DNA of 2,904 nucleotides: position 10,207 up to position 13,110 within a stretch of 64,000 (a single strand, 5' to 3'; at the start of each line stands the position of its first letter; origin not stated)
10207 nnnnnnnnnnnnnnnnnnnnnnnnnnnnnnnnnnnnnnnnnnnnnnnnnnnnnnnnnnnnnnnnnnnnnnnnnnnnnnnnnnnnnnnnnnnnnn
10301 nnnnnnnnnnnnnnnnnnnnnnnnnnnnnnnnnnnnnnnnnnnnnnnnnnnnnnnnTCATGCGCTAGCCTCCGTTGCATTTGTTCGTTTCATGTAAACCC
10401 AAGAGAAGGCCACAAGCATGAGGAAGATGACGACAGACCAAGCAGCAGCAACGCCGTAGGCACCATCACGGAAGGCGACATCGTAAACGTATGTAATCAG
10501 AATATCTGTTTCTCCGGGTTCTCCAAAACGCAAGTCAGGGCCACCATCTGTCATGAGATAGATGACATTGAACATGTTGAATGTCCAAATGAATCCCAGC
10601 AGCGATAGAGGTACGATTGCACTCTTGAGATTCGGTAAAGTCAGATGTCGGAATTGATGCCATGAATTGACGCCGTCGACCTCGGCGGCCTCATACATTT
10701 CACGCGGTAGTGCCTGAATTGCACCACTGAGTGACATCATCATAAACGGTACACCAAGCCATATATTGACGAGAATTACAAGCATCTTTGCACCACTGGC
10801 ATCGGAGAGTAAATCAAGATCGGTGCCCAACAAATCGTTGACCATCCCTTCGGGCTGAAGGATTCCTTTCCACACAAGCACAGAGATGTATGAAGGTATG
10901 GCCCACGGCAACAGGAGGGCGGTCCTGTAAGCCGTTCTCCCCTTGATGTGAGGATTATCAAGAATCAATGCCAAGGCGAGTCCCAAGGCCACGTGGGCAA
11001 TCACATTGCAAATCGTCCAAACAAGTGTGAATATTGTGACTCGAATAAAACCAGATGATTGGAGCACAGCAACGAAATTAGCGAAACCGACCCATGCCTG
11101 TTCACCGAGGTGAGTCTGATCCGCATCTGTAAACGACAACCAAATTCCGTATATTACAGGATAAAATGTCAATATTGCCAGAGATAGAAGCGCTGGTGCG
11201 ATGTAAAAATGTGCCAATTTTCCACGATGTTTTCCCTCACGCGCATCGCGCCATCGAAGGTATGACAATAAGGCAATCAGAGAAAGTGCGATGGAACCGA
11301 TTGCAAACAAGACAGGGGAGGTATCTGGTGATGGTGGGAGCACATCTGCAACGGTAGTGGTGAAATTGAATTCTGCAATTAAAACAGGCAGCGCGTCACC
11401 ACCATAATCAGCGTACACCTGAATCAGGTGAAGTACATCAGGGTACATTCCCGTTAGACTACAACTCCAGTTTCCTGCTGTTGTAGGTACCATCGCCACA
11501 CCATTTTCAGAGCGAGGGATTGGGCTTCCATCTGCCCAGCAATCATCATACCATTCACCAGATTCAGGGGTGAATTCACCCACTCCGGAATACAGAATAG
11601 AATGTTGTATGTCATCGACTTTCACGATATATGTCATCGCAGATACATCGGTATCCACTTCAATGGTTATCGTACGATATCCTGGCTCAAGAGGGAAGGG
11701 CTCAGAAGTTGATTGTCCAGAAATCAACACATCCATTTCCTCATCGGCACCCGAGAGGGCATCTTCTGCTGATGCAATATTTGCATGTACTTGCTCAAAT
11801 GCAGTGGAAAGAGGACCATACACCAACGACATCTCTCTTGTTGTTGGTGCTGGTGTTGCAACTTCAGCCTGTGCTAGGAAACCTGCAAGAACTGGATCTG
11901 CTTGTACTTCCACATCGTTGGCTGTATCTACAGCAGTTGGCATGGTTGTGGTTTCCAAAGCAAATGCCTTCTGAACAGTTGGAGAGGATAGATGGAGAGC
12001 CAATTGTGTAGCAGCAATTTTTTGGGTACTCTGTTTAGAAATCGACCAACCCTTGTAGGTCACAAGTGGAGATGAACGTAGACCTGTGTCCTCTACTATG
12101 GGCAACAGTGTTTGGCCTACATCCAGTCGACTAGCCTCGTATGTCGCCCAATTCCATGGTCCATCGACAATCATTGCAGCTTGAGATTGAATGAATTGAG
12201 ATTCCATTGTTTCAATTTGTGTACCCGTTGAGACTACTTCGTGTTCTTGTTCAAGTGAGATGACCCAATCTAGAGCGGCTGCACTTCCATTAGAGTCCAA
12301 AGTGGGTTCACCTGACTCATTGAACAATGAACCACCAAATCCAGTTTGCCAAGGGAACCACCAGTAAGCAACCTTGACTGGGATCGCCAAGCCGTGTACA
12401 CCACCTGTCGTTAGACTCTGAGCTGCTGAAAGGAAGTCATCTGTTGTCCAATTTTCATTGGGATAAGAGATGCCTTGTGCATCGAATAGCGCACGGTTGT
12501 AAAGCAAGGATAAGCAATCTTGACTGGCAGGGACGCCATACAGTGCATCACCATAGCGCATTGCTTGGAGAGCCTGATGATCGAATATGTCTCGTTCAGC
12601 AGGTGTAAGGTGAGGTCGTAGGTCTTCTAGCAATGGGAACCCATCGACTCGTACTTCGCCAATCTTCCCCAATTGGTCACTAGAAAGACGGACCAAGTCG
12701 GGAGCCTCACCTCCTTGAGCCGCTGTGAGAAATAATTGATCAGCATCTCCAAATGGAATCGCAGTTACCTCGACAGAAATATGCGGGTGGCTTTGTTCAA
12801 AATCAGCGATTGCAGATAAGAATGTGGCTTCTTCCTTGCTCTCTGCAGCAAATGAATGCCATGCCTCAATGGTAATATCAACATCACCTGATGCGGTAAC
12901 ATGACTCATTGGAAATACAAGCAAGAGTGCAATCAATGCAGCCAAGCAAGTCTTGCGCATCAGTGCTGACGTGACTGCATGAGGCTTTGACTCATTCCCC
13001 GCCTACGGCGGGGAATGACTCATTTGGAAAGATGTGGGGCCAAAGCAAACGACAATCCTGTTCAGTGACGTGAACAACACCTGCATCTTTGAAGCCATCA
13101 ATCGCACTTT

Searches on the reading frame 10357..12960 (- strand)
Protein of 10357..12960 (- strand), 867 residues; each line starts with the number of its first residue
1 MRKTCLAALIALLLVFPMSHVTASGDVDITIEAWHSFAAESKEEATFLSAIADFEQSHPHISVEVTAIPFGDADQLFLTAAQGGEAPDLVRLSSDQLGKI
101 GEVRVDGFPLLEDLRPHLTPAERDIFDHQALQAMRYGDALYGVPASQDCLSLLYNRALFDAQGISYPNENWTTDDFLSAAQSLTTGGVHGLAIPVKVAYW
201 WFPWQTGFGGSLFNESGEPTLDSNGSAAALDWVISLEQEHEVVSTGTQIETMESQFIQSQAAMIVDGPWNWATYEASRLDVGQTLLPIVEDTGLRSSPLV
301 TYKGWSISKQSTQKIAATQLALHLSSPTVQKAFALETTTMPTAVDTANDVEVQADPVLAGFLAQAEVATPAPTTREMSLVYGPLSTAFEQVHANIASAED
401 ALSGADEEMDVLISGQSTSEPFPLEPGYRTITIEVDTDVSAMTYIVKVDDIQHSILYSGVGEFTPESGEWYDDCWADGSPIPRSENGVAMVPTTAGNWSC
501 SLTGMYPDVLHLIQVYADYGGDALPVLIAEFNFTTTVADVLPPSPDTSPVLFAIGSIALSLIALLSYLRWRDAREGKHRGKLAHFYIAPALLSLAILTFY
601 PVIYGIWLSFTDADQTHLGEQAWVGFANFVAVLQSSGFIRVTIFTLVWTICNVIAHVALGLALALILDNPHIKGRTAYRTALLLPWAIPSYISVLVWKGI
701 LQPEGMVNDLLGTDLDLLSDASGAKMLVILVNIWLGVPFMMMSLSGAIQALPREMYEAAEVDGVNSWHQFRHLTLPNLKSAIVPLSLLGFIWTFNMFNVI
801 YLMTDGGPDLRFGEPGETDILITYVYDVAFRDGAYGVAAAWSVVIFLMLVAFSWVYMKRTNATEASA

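Call 5: search_protein_families(library=pfam, proteins=[window:10357-12960:-], max_evalue=0.01)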
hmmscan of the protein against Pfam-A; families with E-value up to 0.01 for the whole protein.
window:10357-12960:- (867 aa): 3 families
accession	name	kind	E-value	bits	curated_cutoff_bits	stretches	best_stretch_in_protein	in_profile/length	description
PF13416.11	SBP_bac_8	-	6.7e-26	92.1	27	1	50-358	2-277/279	Bacterial extracellular solute-binding protein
PF01547.30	SBP_bac_1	-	2.3e-23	84.1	26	1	40-330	3-306/307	Bacterial extracellular solute-binding protein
PF00528.27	BPD_transp_1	-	5e-16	59.4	26.4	1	660-854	1-174/184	Binding-protein-dependent transport system inner membrane component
